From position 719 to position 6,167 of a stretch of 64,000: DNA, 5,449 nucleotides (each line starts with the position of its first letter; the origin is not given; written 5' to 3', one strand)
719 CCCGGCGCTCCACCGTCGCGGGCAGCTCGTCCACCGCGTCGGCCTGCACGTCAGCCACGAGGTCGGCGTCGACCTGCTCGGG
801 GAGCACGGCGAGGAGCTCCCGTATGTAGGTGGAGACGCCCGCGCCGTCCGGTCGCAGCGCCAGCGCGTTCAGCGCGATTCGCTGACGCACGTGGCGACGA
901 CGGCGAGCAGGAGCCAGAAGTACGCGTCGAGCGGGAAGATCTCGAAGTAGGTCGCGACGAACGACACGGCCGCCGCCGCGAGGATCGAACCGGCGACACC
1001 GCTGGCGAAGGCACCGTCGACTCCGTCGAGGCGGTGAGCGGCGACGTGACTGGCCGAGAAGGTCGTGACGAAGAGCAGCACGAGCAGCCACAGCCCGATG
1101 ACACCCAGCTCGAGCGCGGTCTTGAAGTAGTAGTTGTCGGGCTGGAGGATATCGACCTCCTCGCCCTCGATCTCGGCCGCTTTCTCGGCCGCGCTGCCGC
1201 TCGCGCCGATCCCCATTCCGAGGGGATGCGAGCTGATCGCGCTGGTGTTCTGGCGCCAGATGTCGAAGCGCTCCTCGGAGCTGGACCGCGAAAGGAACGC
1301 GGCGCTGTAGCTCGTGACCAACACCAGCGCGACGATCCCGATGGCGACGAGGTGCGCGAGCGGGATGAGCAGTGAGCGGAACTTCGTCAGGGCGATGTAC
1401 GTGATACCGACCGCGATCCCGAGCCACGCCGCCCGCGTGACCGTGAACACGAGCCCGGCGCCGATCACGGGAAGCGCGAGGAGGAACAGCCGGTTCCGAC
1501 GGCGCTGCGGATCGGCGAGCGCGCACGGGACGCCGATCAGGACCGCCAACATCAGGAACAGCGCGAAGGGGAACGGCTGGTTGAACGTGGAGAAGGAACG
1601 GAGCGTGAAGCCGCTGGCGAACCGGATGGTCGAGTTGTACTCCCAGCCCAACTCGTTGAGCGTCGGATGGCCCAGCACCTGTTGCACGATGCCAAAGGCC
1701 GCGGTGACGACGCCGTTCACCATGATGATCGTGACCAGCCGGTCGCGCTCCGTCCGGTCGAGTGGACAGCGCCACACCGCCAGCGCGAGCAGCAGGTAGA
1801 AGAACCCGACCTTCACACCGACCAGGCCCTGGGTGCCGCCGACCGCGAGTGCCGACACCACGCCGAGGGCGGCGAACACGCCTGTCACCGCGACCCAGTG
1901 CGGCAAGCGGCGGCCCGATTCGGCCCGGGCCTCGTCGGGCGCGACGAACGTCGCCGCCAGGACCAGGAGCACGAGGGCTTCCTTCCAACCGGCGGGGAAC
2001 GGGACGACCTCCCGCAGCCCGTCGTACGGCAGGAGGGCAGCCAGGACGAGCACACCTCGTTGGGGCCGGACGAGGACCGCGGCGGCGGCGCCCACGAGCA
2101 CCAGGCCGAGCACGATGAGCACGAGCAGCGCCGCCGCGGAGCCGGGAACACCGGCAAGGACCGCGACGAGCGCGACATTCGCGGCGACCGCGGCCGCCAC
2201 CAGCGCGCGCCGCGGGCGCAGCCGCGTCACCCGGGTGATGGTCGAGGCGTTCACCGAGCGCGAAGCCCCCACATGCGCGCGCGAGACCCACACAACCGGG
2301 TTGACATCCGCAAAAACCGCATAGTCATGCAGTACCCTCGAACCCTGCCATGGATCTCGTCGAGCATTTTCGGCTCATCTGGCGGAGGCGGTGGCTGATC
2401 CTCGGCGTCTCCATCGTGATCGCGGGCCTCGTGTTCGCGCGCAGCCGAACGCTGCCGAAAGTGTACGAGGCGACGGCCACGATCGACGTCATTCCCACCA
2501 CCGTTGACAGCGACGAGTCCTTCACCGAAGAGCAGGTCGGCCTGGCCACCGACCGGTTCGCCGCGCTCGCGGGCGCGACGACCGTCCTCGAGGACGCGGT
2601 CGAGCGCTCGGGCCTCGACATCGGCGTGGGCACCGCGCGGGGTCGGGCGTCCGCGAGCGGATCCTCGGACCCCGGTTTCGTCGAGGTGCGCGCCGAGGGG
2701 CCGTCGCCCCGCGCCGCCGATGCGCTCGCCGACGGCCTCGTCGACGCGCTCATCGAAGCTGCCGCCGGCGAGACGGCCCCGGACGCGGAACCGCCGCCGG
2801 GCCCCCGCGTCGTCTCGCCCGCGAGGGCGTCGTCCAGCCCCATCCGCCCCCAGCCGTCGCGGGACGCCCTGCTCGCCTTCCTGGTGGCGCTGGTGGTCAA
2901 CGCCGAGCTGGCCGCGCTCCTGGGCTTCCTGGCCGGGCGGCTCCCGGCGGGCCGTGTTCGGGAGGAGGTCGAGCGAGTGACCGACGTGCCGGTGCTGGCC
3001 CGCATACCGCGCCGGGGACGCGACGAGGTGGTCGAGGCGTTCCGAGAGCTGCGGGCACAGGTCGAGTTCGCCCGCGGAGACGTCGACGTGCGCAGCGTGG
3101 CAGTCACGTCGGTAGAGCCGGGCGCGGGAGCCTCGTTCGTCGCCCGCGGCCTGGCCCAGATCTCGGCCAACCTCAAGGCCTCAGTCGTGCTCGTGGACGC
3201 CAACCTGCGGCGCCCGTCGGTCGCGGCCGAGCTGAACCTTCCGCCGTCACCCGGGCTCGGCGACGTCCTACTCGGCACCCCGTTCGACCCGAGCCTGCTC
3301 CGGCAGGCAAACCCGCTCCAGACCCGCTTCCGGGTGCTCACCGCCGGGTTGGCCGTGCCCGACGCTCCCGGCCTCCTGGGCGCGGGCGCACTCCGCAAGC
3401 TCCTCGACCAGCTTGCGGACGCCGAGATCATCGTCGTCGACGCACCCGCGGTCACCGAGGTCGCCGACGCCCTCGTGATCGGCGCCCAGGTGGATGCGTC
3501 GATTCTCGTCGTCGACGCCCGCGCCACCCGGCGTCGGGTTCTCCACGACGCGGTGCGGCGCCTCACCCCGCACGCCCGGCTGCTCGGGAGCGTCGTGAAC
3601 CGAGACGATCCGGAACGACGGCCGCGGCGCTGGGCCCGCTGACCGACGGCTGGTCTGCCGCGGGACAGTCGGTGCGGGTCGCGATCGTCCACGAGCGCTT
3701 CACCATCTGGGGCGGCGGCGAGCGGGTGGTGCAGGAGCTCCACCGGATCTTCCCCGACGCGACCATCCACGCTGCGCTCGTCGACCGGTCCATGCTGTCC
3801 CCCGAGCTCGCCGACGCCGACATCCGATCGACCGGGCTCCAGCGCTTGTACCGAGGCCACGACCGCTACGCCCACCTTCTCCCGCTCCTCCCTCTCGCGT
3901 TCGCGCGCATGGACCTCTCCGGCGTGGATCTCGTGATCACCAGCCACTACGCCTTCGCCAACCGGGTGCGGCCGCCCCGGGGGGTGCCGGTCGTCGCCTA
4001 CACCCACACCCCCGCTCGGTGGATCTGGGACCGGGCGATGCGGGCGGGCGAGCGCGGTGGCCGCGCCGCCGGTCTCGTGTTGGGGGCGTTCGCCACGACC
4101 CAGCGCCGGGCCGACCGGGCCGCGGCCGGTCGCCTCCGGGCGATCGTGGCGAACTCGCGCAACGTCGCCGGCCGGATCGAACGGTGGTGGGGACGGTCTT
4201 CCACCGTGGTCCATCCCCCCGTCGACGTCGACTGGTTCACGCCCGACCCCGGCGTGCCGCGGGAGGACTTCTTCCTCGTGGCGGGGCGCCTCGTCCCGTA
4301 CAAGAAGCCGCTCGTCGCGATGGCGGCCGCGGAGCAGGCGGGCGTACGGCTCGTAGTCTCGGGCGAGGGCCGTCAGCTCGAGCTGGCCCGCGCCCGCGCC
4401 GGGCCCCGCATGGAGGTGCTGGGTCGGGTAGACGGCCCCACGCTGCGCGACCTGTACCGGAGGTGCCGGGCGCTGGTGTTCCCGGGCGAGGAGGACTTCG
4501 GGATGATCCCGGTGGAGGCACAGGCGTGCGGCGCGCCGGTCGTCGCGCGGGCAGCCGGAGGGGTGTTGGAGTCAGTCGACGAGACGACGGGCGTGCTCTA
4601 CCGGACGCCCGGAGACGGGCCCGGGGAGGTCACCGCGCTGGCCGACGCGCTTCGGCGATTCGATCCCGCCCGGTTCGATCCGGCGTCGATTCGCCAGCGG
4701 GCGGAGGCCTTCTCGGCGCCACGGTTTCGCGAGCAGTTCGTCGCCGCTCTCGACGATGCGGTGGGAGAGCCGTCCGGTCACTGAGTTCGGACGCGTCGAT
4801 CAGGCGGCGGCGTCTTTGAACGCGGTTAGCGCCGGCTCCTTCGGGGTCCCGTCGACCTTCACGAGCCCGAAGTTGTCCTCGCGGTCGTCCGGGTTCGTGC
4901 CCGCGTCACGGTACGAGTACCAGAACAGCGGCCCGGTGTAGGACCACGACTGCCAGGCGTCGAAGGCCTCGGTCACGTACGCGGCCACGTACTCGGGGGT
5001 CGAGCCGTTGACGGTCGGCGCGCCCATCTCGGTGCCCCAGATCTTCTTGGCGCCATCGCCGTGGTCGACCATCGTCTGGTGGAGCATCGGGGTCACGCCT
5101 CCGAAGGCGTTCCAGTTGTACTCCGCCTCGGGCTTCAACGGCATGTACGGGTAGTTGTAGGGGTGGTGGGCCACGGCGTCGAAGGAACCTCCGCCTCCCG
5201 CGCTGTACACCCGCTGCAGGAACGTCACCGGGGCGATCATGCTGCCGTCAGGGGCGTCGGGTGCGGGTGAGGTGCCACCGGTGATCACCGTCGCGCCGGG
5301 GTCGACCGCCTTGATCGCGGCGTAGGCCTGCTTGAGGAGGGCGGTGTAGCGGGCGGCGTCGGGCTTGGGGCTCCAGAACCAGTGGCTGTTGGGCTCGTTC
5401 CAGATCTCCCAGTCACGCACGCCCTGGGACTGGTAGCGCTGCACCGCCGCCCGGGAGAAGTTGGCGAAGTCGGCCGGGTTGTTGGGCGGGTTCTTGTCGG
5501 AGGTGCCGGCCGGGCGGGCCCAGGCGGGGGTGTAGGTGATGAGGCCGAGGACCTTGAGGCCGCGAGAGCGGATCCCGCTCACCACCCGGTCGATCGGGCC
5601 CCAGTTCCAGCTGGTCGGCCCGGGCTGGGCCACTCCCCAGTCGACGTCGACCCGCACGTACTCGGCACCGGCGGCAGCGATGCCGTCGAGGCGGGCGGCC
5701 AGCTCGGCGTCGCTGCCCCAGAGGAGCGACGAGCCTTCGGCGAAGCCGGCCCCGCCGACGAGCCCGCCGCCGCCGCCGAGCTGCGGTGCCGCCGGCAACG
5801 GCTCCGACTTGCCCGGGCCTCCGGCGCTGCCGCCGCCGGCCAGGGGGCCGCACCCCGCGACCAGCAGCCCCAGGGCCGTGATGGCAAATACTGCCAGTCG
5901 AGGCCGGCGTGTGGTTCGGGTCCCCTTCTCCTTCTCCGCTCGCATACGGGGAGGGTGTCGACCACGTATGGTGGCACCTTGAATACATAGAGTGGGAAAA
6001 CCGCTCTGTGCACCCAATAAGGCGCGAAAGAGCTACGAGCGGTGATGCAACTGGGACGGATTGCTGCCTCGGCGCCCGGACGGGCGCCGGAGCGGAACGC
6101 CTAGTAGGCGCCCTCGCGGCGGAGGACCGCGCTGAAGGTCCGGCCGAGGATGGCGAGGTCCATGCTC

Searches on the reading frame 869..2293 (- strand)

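Call 55: search_protein_families(library=pfam, proteins=[window:869-2293:-], max_evalue=0.0001)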
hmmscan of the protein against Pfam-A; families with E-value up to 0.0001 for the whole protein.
window:869-2293:- (474 aa): 1 family
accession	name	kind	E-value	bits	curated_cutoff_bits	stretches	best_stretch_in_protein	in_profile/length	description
PF04932.20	Wzy_C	-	1e-15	58.3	31.7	1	277-404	6-148/149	O-Antigen ligase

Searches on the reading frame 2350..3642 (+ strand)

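Call 55: search_protein_families(library=pfam, proteins=[window:2350-3642:+], max_evalue=0.0001)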
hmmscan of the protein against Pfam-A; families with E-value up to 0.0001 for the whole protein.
window:2350-3642:+ (430 aa): 1 family
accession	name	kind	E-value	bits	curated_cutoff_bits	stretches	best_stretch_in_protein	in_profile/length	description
PF02706.20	Wzz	-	4e-09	37.1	25.5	1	1-63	3-64/91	Chain length determinant protein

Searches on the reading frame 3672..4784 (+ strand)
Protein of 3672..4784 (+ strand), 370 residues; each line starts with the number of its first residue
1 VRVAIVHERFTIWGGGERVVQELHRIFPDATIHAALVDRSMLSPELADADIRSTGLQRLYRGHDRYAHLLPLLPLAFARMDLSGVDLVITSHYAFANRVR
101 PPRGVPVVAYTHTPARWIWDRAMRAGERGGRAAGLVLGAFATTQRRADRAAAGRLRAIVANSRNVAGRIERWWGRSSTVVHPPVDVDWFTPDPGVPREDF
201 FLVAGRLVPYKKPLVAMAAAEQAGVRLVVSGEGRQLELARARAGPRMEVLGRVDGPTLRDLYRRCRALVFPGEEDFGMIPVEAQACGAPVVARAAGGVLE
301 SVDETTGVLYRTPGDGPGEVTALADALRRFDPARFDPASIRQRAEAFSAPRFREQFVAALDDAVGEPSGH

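Call 55: search_protein_families(library=pfam, proteins=[window:3672-4784:+], max_evalue=0.0001)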
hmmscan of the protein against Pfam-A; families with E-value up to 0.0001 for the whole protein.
window:3672-4784:+ (370 aa): 3 families
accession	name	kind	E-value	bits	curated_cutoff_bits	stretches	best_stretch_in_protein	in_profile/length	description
PF13692.12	Glyco_trans_1_4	-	2.8e-17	63.7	27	1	202-328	5-137/142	Glycosyl transferases group 1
PF00534.26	Glycos_transf_1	-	5.6e-16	59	26.4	1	198-312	15-142/172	Glycosyl transferases group 1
PF13439.12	Glyco_transf_4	-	1.1e-11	45.5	28.5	1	13-187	1-169/170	Glycosyltransferase Family 4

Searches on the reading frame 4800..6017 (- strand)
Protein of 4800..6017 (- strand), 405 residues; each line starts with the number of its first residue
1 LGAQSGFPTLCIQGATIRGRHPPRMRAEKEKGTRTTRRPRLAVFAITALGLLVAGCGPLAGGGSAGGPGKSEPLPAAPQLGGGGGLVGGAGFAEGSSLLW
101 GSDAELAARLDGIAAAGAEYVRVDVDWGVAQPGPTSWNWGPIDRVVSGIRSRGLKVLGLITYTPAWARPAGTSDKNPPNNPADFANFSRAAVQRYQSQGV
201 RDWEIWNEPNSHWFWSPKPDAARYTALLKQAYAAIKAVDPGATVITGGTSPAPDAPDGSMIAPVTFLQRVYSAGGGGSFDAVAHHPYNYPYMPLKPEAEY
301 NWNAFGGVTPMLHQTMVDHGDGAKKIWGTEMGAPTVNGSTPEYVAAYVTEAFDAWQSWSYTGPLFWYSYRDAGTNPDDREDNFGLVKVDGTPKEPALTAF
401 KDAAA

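Call 25: search_protein_families(library=pfam, proteins=[window:4800-6017:-], max_evalue=0.001)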
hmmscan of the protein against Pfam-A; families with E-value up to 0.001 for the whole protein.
window:4800-6017:- (405 aa): 2 families
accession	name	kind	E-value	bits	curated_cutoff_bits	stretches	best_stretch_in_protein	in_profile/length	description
PF00150.24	Cellulase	-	4.8e-10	39.8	23.5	1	94-252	11-171/272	Cellulase (glycosyl hydrolase family 5)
PF01229.23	Glyco_hydro_39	-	6.9e-06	25.6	26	1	188-248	135-195/472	Glycosyl hydrolases family 39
